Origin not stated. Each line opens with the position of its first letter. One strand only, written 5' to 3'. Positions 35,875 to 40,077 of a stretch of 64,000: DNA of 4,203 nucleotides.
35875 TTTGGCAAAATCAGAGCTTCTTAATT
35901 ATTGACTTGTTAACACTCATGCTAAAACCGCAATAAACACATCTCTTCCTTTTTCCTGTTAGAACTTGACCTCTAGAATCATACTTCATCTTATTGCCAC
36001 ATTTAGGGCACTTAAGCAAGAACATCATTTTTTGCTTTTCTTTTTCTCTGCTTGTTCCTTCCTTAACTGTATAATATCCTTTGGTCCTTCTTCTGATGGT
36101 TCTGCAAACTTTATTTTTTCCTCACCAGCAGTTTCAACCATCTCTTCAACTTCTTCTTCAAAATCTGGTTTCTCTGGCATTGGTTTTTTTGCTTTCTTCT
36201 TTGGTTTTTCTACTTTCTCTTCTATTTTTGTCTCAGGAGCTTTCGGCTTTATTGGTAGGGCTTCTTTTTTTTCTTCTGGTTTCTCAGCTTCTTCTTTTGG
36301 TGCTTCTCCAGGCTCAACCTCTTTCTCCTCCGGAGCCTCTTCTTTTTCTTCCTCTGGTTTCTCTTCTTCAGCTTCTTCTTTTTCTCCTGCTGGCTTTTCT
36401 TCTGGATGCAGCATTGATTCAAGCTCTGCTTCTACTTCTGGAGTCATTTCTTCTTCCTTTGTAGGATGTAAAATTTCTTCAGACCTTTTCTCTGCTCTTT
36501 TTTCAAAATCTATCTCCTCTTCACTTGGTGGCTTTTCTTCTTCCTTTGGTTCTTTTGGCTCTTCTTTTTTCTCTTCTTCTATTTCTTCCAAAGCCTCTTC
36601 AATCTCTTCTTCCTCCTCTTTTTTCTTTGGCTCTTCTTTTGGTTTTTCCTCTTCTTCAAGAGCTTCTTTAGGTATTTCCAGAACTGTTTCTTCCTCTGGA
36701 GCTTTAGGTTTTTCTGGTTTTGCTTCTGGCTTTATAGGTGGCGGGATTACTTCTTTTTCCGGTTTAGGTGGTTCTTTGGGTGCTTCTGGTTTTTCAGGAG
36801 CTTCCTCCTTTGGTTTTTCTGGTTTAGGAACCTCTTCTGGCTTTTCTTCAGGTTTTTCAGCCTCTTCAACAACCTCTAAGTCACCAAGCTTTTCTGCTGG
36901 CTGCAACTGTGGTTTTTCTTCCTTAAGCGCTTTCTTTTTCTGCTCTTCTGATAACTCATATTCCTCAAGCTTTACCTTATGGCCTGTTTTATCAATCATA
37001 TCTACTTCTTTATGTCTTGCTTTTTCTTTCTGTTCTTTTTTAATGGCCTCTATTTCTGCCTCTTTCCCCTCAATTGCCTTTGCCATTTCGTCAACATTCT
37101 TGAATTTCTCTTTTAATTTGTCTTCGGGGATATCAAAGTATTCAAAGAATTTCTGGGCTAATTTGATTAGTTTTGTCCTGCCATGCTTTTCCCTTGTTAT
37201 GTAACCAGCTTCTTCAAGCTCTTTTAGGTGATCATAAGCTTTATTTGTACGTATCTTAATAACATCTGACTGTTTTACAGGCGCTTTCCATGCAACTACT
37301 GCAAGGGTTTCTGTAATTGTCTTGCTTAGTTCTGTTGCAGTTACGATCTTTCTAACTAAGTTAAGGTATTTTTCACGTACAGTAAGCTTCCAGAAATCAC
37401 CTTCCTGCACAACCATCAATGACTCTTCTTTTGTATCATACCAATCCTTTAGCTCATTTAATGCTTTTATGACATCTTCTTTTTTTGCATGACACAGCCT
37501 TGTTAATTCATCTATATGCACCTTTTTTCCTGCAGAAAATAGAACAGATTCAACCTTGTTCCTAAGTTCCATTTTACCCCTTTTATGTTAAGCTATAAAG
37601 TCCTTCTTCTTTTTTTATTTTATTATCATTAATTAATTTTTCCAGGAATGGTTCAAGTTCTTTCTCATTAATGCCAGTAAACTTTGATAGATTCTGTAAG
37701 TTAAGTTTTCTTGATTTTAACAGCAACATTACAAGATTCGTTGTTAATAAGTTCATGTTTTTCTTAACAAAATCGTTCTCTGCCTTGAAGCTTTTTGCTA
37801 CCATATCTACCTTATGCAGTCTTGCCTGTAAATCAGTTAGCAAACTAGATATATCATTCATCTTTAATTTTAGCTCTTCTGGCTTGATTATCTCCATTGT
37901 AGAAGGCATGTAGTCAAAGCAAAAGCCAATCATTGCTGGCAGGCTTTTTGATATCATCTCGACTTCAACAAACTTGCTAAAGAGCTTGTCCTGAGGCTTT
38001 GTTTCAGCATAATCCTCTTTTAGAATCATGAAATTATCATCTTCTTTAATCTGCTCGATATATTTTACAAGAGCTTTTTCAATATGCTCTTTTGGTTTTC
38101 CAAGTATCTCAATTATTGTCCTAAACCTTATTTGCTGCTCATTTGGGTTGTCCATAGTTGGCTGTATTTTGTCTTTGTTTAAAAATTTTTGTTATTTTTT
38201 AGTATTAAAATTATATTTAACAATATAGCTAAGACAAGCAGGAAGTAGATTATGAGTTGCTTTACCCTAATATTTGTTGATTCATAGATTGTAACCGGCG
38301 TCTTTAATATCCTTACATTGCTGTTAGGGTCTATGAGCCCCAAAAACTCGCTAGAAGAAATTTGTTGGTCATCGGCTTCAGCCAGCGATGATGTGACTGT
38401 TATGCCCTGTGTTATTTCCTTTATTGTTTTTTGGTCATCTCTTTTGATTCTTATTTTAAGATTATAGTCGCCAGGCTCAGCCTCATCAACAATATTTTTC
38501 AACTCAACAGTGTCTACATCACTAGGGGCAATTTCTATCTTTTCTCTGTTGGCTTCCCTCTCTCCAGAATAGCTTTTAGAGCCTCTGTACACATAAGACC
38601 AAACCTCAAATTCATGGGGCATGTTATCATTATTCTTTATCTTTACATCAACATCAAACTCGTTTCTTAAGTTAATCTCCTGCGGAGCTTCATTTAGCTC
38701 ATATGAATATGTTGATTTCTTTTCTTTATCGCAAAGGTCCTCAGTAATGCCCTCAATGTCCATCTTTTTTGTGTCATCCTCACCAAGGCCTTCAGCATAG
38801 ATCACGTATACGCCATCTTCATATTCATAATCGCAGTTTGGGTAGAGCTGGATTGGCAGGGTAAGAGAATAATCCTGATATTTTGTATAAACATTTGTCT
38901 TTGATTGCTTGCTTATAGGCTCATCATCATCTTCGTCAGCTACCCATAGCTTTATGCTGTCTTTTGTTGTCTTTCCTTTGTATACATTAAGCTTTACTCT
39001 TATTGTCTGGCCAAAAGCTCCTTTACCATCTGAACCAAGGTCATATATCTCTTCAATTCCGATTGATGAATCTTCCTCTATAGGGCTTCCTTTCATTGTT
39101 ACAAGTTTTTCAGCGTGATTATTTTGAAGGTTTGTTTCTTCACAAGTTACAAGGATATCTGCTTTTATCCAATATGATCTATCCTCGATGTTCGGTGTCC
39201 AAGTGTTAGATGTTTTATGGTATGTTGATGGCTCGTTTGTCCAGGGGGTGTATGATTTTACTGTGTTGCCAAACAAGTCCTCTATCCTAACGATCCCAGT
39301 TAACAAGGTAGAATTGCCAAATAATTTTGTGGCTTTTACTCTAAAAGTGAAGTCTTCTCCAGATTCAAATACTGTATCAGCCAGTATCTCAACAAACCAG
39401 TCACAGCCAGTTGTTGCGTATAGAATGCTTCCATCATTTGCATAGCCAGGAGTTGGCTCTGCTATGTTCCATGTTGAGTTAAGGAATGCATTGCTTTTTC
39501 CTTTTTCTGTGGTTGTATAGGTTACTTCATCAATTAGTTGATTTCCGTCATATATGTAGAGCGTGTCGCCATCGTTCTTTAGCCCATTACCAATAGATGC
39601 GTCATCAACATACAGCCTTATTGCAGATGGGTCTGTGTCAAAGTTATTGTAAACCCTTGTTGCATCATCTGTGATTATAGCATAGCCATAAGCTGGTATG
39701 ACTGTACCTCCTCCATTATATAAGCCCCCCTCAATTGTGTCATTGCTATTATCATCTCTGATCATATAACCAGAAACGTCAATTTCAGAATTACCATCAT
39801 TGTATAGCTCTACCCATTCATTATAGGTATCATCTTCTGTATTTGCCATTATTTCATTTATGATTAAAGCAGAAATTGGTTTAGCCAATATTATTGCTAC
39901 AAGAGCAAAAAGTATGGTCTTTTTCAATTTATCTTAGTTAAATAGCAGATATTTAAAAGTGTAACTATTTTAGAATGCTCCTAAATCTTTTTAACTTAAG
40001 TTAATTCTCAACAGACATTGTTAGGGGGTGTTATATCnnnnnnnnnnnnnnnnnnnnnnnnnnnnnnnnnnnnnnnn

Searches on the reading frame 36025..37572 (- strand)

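Call 85: search_protein_families(library=pfam, proteins=[window:36025-37572:-], max_evalue=0.00001)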
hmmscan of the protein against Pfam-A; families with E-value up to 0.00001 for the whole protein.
window:36025-37572:- (515 aa): 1 family
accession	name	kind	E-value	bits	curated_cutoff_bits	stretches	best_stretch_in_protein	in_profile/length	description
PF04079.22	SMC_ScpB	-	1e-30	106.8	27.4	1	6-150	2-153/160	Segregation and condensation complex subunit ScpB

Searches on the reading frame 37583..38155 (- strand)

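Call 85: search_protein_families(library=pfam, proteins=[window:37583-38155:-], max_evalue=0.00001)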
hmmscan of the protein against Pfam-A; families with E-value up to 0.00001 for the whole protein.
window:37583-38155:- (190 aa): 0 families

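Call 87: search_protein_families(library=phrogs, proteins=[window:37583-38155:-], max_evalue=0.01)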
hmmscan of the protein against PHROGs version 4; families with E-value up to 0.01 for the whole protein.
window:37583-38155:- (190 aa): 2 families
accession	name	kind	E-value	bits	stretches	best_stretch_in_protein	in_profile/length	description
phrog_1726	-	transcription regulation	6.7e-05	23.8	1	6-65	15-75/264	anti-repressor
phrog_3486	-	unknown function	0.0072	17.9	0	93-148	31-86/102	-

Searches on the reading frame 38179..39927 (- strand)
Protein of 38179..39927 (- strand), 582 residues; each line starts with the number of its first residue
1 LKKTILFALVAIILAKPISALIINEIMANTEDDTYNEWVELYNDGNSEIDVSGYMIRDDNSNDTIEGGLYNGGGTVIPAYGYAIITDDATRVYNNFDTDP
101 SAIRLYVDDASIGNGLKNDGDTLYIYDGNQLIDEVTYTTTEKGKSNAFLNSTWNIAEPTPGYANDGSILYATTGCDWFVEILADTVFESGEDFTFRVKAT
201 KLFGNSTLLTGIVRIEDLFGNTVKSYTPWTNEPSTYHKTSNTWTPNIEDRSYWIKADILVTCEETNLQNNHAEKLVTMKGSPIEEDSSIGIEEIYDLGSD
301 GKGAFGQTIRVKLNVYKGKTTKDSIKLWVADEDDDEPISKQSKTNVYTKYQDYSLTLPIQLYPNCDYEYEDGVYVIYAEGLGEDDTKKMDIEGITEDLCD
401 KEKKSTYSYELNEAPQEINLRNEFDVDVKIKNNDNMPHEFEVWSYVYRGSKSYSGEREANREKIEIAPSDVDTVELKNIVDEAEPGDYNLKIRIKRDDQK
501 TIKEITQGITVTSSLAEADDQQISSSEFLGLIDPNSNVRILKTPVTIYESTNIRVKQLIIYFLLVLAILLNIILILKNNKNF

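Call 85: search_protein_families(library=pfam, proteins=[window:38179-39927:-], max_evalue=0.00001)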
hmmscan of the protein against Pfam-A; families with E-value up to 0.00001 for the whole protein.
window:38179-39927:- (582 aa): 1 family
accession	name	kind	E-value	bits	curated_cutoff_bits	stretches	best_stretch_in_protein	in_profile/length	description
PF00932.25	LTD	-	7.5e-15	55.7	34.3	1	18-138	5-108/109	Lamin Tail Domain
